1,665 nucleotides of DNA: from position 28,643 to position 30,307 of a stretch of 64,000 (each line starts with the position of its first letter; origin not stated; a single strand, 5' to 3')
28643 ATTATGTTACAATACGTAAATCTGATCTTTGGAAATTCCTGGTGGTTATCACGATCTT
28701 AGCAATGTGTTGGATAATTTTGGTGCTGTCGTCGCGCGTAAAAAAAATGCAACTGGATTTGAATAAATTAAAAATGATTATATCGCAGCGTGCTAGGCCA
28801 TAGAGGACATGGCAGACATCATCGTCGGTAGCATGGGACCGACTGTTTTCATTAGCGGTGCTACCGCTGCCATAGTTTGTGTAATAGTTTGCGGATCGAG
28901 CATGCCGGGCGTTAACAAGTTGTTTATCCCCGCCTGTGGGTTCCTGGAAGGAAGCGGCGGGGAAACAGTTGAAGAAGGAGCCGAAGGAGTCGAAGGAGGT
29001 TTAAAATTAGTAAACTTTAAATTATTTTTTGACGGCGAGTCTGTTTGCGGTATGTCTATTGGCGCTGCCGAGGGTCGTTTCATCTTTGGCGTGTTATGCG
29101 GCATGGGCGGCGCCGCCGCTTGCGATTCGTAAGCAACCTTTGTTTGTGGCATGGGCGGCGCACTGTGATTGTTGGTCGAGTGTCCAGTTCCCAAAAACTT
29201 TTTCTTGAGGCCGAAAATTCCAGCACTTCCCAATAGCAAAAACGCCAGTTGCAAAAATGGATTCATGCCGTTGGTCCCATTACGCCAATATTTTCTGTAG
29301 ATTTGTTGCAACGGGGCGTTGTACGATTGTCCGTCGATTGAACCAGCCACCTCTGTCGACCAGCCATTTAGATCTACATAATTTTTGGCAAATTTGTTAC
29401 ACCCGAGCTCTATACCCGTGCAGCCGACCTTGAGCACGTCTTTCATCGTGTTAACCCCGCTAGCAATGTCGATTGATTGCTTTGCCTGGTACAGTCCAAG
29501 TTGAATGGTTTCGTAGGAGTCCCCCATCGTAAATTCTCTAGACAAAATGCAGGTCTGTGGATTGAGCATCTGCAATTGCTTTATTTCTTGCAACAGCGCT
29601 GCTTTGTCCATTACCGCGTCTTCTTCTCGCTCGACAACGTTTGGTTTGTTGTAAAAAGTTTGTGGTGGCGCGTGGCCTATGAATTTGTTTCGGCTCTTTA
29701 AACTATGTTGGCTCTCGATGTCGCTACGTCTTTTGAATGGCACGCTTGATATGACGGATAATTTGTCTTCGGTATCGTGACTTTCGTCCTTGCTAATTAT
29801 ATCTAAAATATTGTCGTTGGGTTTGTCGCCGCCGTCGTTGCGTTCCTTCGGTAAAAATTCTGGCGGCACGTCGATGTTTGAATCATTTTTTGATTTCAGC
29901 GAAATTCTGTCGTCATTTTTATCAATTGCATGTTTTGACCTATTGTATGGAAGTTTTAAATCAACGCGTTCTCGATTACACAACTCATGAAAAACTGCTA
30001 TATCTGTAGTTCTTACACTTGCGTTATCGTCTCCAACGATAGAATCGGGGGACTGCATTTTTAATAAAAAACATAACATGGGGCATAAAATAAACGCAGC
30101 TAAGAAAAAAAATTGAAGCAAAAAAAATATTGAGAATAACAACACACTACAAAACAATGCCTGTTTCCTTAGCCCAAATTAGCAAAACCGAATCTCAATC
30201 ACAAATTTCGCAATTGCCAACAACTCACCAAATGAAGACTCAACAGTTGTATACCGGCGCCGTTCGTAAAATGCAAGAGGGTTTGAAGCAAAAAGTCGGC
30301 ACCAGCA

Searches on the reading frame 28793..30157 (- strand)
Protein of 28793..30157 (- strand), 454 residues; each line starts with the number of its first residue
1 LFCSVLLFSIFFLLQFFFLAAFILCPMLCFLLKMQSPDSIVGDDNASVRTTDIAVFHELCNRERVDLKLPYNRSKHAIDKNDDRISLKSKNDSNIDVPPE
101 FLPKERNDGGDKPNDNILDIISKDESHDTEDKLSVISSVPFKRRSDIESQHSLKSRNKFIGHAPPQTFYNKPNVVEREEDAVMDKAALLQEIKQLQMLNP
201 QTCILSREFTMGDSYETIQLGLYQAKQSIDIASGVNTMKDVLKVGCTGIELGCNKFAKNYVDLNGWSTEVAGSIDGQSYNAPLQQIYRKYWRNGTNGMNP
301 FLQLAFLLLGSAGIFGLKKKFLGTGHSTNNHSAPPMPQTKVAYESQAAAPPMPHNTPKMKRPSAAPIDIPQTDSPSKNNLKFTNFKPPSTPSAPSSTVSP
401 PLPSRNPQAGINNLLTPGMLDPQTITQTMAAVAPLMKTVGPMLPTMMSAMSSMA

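Call 19: search_protein_families(library=pfam, proteins=[window:28793-30157:-], max_evalue=0.001)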
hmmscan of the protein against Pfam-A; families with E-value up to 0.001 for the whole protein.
window:28793-30157:- (454 aa): 1 family
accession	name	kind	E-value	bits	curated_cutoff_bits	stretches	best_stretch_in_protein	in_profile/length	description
PF19071.5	DUF5767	-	6.9e-13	49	26.9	1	235-320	1-82/84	Family of unknown function (DUF5767)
